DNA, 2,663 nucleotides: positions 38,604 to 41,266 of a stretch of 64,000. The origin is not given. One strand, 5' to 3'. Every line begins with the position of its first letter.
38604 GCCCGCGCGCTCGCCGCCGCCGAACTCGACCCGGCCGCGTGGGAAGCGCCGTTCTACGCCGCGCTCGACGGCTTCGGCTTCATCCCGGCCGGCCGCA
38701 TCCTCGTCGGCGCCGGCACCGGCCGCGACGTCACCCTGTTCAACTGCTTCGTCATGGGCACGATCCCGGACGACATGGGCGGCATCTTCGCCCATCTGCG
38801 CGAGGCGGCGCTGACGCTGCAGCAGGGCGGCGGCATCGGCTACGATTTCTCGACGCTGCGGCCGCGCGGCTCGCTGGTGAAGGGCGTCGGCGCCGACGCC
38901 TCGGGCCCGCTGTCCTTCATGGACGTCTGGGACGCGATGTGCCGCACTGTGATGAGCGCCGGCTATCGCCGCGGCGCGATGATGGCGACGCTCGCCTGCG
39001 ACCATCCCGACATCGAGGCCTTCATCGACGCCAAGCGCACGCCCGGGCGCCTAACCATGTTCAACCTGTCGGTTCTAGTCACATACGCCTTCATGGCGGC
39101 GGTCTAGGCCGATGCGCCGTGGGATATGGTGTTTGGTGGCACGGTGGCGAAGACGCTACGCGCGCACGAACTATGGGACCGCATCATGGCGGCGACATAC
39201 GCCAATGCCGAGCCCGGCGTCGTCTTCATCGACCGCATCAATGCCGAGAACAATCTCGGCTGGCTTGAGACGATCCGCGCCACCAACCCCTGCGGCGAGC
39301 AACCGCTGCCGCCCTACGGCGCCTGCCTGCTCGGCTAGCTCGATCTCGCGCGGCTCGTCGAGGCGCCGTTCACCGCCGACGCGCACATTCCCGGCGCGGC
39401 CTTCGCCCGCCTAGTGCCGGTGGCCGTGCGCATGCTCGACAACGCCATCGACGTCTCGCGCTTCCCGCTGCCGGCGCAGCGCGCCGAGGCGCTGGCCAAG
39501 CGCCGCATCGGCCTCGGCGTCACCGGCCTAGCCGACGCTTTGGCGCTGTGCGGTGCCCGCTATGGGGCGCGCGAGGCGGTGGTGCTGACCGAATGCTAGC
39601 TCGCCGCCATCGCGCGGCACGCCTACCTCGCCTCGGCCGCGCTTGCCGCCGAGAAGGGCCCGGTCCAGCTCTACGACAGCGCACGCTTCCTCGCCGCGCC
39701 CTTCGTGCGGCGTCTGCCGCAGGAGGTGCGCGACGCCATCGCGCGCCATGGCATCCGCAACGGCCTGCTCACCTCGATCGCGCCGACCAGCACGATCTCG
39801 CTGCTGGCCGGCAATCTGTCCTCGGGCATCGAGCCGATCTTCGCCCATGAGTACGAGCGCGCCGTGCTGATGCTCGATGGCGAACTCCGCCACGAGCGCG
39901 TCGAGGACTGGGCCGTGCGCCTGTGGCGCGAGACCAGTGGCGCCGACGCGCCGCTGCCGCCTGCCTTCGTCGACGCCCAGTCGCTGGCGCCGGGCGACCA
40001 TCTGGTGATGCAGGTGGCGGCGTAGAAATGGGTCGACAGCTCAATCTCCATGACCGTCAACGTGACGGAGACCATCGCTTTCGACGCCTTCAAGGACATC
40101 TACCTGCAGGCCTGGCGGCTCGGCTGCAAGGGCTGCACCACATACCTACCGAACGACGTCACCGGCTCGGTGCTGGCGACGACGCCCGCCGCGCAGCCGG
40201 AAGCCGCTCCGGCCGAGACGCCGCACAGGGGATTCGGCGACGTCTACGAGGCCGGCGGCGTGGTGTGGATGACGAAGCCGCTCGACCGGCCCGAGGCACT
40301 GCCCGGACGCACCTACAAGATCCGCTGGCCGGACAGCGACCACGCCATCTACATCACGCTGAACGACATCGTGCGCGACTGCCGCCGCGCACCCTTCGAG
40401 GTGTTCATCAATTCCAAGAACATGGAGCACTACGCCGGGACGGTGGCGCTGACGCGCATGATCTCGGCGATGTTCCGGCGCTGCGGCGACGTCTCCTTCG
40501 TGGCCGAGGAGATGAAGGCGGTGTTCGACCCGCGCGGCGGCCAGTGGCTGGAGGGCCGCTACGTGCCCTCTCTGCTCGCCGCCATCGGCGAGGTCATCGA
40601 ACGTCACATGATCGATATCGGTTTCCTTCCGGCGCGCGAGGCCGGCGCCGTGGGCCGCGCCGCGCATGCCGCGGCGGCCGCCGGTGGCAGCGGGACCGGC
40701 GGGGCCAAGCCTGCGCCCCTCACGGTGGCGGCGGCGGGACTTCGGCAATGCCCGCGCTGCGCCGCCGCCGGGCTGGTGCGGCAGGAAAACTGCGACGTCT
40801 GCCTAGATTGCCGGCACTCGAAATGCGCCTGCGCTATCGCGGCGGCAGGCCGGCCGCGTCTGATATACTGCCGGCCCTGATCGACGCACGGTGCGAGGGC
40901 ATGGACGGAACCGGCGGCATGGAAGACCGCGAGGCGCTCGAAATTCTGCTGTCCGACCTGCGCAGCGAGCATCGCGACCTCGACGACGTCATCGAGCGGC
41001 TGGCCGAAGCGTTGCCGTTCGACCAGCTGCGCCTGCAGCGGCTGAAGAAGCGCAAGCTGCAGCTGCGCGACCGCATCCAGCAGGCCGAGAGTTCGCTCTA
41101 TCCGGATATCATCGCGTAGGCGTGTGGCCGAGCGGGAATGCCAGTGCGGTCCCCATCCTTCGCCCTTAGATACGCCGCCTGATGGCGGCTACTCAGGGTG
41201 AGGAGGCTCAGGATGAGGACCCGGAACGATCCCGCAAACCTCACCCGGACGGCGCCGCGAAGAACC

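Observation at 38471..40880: The B12-dependent ribonucleotide reductase gene (nrdJ) is a multiply hit pseudogene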

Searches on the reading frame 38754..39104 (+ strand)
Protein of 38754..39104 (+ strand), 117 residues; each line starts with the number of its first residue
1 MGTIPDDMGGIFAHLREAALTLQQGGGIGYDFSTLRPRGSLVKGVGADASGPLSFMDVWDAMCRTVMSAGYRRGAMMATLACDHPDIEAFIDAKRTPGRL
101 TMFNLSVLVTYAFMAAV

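Call 34: find_encoding_contigs(protein=window:38754-39104:+, flank=3000, max_places=10)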
Protein window:38754-39104:+ (117 aa): no gene with exactly this product is on record in the collection.

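Call 38: search_protein_families(library=ncbifam, proteins=[window:38754-39104:+])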
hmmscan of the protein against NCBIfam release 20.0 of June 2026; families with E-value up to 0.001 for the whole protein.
window:38754-39104:+ (117 aa): 20 families
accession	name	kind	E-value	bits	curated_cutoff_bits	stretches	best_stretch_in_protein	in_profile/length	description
TIGR02504.1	NrdJ_Z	equivalog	6.2e-43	147.3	399.95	1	4-117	87-205/606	adenosylcobalamin-dependent ribonucleoside-diphosphate reductase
NF006417.0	PRK08665.1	equivalog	2e-35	122.3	961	1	4-117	102-215/759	vitamin B12-dependent ribonucleotide reductase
NF005401.0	PRK06948.1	subfamily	1.8e-27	96.3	906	1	14-117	110-213/604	ribonucleotide reductase-like protein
NF005010.0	PRK06406.1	subfamily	2.2e-24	85.7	1125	1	4-116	257-370/771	vitamin B12-dependent ribonucleotide reductase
NF006577.0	PRK09102.1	equivalog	1.9e-19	69.4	620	1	3-117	98-215/604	ribonucleoside-diphosphate reductase subunit alpha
NF005122.0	PRK06556.1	equivalog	5.3e-18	64.1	859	1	3-95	165-257/960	vitamin B12-dependent ribonucleotide reductase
TIGR02506.1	NrdE_NrdA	equivalog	2.3e-16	59.4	341.05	1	6-114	88-201/616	ribonucleoside-diphosphate reductase subunit alpha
NF006207.0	PRK08332.1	equivalog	9e-16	56.3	2400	1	28-116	701-792/1684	vitamin B12-dependent ribonucleotide reductase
NF005991.0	PRK08115.1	equivalog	1.3e-15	56.5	854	1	1-99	192-290/858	vitamin B12-dependent ribonucleotide reductase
NF005544.0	PRK07207.1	equivalog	1.3e-15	56.3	965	1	2-98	377-473/965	ribonucleoside-diphosphate reductase subunit alpha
NF006279.0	PRK08447.1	equivalog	4.8e-15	55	1082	1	1-98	218-315/789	ribonucleoside-diphosphate reductase subunit alpha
NF005736.0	PRK07562.1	equivalog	1.3e-12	46.1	1737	1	9-94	212-297/1222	vitamin B12-dependent ribonucleotide reductase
NF006665.0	PRK09209.1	equivalog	7.3e-12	44.4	1057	1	3-98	241-336/761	ribonucleoside-diphosphate reductase subunit alpha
TIGR04170.1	RNR_1b_NrdE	exception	1.6e-10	39.9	750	1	4-96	169-261/698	class 1b ribonucleoside-diphosphate reductase subunit alpha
NF009029.0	PRK12365.1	equivalog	1.6e-10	39.7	1350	1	2-98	460-556/1046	ribonucleoside-diphosphate reductase subunit alpha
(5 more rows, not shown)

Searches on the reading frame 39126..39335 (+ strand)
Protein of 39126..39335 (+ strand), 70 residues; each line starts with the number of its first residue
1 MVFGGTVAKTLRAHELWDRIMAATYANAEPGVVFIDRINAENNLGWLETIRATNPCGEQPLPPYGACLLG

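Call 38: search_protein_families(library=ncbifam, proteins=[window:39126-39335:+])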
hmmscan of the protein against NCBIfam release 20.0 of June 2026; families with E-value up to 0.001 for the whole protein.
window:39126-39335:+ (70 aa): 8 families
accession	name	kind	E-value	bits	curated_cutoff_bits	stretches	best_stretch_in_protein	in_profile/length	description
TIGR02504.1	NrdJ_Z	equivalog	2.2e-24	86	399.95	1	7-70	230-296/606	adenosylcobalamin-dependent ribonucleoside-diphosphate reductase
NF006417.0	PRK08665.1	equivalog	6.5e-22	77.6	961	1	5-70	229-294/759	vitamin B12-dependent ribonucleotide reductase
NF005401.0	PRK06948.1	subfamily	7.8e-22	77.7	906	1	9-70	245-306/604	ribonucleotide reductase-like protein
NF005010.0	PRK06406.1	subfamily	6.1e-17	61.1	1125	1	6-70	386-450/771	vitamin B12-dependent ribonucleotide reductase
NF005991.0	PRK08115.1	equivalog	7e-15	54.1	854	1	6-69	428-492/858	vitamin B12-dependent ribonucleotide reductase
NF005736.0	PRK07562.1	equivalog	6.8e-10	37.2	1737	1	5-63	425-483/1222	vitamin B12-dependent ribonucleotide reductase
NF005122.0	PRK06556.1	equivalog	1.3e-07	29.7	859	1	4-58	315-369/960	vitamin B12-dependent ribonucleotide reductase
NF006207.0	PRK08332.1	equivalog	2.2e-05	21.9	2400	1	5-56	807-860/1684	vitamin B12-dependent ribonucleotide reductase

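Call 49: find_encoding_contigs(protein=window:39126-39335:+, flank=3000, max_places=10)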
Protein window:39126-39335:+ (70 aa): no gene with exactly this product is on record in the collection.

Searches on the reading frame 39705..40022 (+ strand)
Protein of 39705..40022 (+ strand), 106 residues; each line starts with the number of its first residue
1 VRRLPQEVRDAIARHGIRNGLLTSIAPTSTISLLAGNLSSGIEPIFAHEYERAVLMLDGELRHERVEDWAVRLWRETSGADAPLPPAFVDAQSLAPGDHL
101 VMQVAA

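Call 35: find_encoding_contigs(protein=window:39705-40022:+, flank=3000, max_places=10)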
Protein window:39705-40022:+ (106 aa): 1 contig read that carries it; 1 place shown.
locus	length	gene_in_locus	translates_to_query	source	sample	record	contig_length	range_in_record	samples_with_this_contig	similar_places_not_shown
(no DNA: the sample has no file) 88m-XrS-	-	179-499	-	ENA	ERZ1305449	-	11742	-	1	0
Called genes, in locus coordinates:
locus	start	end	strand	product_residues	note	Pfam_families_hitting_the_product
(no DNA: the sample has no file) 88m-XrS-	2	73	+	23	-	?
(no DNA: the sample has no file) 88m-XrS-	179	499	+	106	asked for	PF02867:Ribonuc_red_lgC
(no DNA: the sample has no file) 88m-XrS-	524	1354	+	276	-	PF12637:TSCPD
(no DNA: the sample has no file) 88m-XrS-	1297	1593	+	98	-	PF04325:DUF465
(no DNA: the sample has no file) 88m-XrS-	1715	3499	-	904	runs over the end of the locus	PF13307:Helicase_C_2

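Call 38: search_protein_families(library=ncbifam, proteins=[window:39705-40022:+])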
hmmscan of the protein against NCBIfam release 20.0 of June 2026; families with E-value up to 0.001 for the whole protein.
window:39705-40022:+ (106 aa): 17 families
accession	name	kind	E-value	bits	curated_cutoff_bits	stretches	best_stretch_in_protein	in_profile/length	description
NF005401.0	PRK06948.1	subfamily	2.8e-24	85.7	906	1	3-105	435-538/604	ribonucleotide reductase-like protein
TIGR02504.1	NrdJ_Z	equivalog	2e-14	53.1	399.95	1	7-67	436-506/606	adenosylcobalamin-dependent ribonucleoside-diphosphate reductase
NF005991.0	PRK08115.1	equivalog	1.5e-11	43.1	854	1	1-103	624-723/858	vitamin B12-dependent ribonucleotide reductase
NF006417.0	PRK08665.1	equivalog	3.1e-09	35.6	961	1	15-55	415-454/759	vitamin B12-dependent ribonucleotide reductase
TIGR02506.1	NrdE_NrdA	equivalog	1.1e-08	34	341.05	1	7-53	455-500/616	ribonucleoside-diphosphate reductase subunit alpha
NF005010.0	PRK06406.1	subfamily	1.9e-07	29.7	1125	1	17-56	570-608/771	vitamin B12-dependent ribonucleotide reductase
NF006279.0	PRK08447.1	equivalog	4.4e-07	28.7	1082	1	6-50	639-682/789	ribonucleoside-diphosphate reductase subunit alpha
NF006207.0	PRK08332.1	equivalog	6.4e-07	27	2400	1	8-55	1397-1443/1684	vitamin B12-dependent ribonucleotide reductase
NF006577.0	PRK09102.1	equivalog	1.1e-06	27.3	620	1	17-56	420-459/604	ribonucleoside-diphosphate reductase subunit alpha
NF005483.0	PRK07088.1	equivalog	5.4e-06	24.8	1214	1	7-50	624-666/764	ribonucleoside-diphosphate reductase subunit alpha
NF005544.0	PRK07207.1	equivalog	8.8e-06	23.8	965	1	7-54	753-799/965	ribonucleoside-diphosphate reductase subunit alpha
NF009028.0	PRK12364.1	equivalog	1.1e-05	23.6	1377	1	6-47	701-741/842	ribonucleoside-diphosphate reductase subunit alpha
NF009029.0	PRK12365.1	equivalog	1.4e-05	23.2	1350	1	6-55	835-883/1046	ribonucleoside-diphosphate reductase subunit alpha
NF006665.0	PRK09209.1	equivalog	2.3e-05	22.9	1057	1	6-51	619-663/761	ribonucleoside-diphosphate reductase subunit alpha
NF005101.0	PRK06539.1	equivalog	0.00023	19.3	988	1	12-53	609-649/822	ribonucleoside-diphosphate reductase subunit alpha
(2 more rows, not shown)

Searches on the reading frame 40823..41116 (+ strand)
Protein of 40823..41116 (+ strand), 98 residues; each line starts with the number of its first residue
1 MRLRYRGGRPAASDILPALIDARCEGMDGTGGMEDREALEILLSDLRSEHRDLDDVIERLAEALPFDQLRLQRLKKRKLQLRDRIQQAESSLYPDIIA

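Call 48: search_protein_families(library=pfam, proteins=[window:40823-41116:+], max_evalue=0.01)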
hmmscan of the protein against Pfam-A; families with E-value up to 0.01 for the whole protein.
window:40823-41116:+ (98 aa): 1 family
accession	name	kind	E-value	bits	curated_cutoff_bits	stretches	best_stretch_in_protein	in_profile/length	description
PF04325.18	DUF465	-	6.2e-13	49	25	1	45-87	3-46/48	Protein of unknown function (DUF465)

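Call 50: find_encoding_contigs(protein=window:40823-41116:+, flank=4000, max_places=10)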
Protein window:40823-41116:+ (98 aa): 1 contig read that carries it; 1 place shown.
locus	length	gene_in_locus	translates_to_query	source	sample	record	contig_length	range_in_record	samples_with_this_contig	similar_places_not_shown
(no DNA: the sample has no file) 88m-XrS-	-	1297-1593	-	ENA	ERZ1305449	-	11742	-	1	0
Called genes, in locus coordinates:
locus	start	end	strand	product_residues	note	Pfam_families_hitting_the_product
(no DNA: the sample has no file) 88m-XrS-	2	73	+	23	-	?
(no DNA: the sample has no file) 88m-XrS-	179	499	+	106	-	PF02867:Ribonuc_red_lgC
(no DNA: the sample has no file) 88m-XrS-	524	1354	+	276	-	PF12637:TSCPD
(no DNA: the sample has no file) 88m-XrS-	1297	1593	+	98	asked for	PF04325:DUF465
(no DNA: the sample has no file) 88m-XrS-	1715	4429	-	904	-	PF13307:Helicase_C_2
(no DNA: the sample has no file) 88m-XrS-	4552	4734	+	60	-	-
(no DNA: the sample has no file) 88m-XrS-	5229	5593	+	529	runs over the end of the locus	PF01921:tRNA-synt_1f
